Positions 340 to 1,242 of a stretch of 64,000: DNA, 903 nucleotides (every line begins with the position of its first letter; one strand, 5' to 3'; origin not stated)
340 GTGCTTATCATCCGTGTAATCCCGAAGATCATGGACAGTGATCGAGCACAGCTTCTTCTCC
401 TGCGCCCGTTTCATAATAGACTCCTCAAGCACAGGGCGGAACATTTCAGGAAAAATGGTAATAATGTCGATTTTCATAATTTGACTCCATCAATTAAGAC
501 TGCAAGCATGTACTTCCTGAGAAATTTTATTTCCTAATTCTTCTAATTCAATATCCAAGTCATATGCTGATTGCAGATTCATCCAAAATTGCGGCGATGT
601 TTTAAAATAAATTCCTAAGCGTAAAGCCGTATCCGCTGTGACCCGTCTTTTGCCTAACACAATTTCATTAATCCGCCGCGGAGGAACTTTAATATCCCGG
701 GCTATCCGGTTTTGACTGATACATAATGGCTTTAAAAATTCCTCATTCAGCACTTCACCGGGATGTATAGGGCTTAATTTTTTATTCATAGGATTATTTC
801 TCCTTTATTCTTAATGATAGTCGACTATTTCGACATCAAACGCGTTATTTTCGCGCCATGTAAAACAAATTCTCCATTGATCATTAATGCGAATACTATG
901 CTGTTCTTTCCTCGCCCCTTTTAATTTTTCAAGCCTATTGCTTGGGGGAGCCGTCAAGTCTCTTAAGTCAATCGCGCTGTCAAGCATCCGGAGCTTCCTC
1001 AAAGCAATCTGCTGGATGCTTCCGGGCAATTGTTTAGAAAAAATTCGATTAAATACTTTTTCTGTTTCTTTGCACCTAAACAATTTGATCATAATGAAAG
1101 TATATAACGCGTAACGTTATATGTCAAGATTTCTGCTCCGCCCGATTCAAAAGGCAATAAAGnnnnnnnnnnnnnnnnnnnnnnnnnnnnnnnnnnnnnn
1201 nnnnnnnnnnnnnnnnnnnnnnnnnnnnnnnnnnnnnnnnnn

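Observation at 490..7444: Accessory island between trmD and tgt: HigBA, a secreted lipoprotein/DUF3142/SLT operon, YefM-YoeB, and AbiEi-AbiEii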

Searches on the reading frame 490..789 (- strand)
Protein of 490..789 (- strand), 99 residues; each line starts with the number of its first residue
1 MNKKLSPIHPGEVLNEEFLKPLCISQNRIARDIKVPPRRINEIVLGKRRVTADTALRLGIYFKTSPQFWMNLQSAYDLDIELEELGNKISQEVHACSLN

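Call 3: search_protein_families(library=pfam, proteins=[window:490-789:-], max_evalue=0.01)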
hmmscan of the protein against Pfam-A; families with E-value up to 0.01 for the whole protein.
window:490-789:- (99 aa): 1 family
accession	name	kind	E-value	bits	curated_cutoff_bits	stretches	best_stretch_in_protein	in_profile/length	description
PF01381.28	HTH_3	-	5.7e-05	23.5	23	1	24-68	10-54/55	Helix-turn-helix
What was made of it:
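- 490..789 (-): higA antitoxin (HTH, 99 aa). PF01381 (call 3).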

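Call 6: search_protein_families(library=ncbifam, proteins=[window:490-789:-], max_evalue=0.01)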
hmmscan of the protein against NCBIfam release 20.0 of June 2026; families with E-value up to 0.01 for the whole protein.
window:490-789:- (99 aa): 1 family
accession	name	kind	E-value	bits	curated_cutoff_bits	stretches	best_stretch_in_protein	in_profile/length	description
TIGR02607.1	antidote_HigA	equivalog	1.6e-30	104.7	47.7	1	5-79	2-76/81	HigA family addiction module antitoxin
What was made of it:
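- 490..789 (-): TIGR02607 E=1.6e-30 (call 6).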

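Call 7: search_protein_families(library=padloc, proteins=[window:490-789:-], max_evalue=0.01)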
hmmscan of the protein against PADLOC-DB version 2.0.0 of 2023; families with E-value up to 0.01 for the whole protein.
window:490-789:- (99 aa): 0 families

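Call 35: search_protein_families(library=phrogs, proteins=[window:490-789:-], max_evalue=0.001)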
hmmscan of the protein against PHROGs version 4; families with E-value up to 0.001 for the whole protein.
window:490-789:- (99 aa): 1 family
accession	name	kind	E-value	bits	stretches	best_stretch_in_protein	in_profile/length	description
phrog_1381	-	moron, auxiliary metabolic gene and host takeover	9e-25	88.5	1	1-91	4-94/264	plasmid antitoxin with HTH domain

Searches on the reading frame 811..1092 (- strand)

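Call 3: search_protein_families(library=pfam, proteins=[window:811-1092:-], max_evalue=0.01)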
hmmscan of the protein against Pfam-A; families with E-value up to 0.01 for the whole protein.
window:811-1092:- (93 aa): 1 family
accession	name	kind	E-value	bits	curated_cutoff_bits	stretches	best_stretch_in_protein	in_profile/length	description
PF05015.19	HigB-like_toxin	-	3.2e-17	63.2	27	1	11-93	9-91/91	RelE-like toxin of type II toxin-antitoxin system HigB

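Call 6: search_protein_families(library=ncbifam, proteins=[window:811-1092:-], max_evalue=0.01)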
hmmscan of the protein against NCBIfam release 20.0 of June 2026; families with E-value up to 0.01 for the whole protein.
window:811-1092:- (93 aa): 1 family
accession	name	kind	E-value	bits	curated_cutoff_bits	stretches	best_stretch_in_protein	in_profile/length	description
TIGR02116.1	toxin_Txe_YoeB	equivalog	0.0065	16.6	51.8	1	53-87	40-71/80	Txe/YoeB family addiction module toxin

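Call 7: search_protein_families(library=padloc, proteins=[window:811-1092:-], max_evalue=0.01)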
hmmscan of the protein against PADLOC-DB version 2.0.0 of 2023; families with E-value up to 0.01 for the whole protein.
window:811-1092:- (93 aa): 0 families

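Call 35: search_protein_families(library=phrogs, proteins=[window:811-1092:-], max_evalue=0.001)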
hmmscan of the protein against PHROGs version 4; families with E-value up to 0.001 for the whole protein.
window:811-1092:- (93 aa): 2 families
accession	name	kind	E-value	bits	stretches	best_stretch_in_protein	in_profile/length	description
phrog_3066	-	moron, auxiliary metabolic gene and host takeover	3.3e-31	108.3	1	1-93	1-92/94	toxin of TA system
phrog_1213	-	moron, auxiliary metabolic gene and host takeover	0.00017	23.1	1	26-83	15-72/88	RelE-like toxin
